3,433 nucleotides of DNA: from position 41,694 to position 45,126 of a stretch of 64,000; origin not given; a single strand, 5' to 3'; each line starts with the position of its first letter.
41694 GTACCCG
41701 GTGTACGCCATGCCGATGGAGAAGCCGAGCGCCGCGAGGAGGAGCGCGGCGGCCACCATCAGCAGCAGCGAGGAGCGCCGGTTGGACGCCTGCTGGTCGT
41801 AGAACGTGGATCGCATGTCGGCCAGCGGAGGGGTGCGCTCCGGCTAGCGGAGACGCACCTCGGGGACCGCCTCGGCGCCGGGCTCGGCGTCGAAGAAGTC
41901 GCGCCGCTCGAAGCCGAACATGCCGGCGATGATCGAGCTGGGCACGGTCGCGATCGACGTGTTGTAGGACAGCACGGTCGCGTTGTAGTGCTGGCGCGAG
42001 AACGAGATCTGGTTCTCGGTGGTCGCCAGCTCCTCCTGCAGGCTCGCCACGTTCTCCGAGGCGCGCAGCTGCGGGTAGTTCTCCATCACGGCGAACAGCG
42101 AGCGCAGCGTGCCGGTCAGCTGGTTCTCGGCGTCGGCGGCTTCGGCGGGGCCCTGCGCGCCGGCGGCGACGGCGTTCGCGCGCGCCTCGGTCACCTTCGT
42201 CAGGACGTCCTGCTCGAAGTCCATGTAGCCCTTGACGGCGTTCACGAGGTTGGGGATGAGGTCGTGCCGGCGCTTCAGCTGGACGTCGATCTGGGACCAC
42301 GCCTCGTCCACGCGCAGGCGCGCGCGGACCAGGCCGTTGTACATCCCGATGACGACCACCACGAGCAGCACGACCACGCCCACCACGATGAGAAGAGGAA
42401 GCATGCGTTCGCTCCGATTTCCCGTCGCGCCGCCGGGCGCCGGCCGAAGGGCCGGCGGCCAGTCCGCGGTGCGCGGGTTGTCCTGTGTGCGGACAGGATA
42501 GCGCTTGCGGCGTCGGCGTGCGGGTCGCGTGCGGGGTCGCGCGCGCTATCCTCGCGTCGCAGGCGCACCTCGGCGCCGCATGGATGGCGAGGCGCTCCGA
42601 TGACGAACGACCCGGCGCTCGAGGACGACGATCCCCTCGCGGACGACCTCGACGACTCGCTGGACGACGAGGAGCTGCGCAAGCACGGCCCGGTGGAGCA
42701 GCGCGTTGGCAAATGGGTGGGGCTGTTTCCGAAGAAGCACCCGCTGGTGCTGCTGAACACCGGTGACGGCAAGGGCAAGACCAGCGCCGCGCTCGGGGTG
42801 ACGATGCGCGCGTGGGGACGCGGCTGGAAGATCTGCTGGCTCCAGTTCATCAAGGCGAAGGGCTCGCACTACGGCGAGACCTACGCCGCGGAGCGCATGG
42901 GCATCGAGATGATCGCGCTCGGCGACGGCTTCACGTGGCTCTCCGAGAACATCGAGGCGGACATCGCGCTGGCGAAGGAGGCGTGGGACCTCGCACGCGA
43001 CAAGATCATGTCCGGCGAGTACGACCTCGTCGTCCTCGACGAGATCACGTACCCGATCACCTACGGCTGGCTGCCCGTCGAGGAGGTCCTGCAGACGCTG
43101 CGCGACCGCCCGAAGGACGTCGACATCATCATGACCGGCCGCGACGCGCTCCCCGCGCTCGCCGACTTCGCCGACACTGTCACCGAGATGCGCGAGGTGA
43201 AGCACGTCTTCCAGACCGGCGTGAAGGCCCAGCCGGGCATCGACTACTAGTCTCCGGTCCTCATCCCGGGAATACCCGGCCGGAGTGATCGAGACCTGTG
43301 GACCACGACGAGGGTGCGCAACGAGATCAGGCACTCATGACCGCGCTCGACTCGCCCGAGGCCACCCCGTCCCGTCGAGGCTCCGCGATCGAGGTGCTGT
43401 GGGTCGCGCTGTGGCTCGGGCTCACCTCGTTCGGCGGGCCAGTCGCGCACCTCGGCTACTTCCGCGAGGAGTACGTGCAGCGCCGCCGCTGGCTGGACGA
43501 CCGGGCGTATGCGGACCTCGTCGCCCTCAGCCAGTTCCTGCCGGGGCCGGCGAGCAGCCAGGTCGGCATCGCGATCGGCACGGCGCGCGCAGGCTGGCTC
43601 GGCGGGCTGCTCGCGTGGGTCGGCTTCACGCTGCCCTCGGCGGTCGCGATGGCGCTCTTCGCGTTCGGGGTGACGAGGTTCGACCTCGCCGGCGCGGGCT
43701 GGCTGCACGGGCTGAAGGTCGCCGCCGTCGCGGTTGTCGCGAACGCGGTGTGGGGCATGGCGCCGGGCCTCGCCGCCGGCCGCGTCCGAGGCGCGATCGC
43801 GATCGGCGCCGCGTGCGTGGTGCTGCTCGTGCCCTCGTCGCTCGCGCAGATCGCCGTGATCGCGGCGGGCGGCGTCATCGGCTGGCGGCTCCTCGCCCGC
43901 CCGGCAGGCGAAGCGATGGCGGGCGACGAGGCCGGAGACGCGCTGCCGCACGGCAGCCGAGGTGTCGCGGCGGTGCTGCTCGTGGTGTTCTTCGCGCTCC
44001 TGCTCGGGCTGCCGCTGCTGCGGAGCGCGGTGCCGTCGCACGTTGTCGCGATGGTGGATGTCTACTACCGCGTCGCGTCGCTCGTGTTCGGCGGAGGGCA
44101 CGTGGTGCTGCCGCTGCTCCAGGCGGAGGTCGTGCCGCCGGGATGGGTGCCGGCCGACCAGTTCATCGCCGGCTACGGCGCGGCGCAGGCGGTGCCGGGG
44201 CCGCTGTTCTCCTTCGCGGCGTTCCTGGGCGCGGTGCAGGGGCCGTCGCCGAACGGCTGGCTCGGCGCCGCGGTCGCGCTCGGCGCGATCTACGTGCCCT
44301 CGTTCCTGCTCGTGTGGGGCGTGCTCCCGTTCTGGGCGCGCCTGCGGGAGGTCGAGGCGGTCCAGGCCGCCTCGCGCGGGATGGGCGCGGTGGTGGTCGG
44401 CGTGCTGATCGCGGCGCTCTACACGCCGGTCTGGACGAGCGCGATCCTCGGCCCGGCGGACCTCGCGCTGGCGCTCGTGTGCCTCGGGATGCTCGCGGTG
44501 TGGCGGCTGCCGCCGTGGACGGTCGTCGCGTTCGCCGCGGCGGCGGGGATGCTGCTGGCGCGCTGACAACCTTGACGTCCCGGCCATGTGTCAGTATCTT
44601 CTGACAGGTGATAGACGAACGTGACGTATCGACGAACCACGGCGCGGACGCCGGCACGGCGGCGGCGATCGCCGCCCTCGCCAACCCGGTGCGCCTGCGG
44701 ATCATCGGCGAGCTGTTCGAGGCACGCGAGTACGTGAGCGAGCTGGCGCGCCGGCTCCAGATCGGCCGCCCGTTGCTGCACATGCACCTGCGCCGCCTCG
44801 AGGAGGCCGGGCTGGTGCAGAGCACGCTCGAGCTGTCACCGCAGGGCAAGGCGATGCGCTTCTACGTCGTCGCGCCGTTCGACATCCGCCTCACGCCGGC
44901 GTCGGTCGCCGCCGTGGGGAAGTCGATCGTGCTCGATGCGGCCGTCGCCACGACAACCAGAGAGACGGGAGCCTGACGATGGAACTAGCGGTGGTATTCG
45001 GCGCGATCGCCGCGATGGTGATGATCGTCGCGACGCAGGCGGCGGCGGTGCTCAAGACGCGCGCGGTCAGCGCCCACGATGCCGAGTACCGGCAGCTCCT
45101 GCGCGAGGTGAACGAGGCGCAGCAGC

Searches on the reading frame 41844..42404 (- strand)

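Call 51: search_protein_families(library=pfam, proteins=[window:41844-42404:-], max_evalue=0.00001)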
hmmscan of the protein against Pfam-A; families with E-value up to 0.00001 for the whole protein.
window:41844-42404:- (186 aa): 1 family
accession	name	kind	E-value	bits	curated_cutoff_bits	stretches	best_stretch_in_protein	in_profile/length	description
PF04011.17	LemA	-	1.2e-58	197.6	26.2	1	35-184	1-148/149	LemA family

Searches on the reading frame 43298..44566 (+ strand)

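Call 9: search_protein_families(library=pfam, proteins=[window:43298-44566:+])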
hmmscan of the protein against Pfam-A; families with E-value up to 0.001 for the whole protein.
window:43298-44566:+ (422 aa): 1 family
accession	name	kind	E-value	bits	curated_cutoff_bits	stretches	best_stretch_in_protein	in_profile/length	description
PF02417.20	Chromate_transp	-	1.3e-68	230.7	28.6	2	32-196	2-166/166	Chromate transporter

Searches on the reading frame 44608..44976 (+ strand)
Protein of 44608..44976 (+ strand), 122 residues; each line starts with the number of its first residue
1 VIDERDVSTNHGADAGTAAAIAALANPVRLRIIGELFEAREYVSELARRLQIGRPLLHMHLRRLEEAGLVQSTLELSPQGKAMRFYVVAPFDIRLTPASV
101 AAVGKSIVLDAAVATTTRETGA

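Call 51: search_protein_families(library=pfam, proteins=[window:44608-44976:+], max_evalue=0.00001)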
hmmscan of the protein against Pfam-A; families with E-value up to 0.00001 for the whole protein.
window:44608-44976:+ (122 aa): 2 families
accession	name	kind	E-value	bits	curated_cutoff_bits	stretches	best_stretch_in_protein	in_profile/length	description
PF01022.26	HTH_5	-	1.6e-11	44.3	22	1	26-72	1-47/47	Bacterial regulatory protein, arsR family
PF12840.13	HTH_20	-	1.1e-09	38.5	27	1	24-70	1-48/51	Helix-turn-helix domain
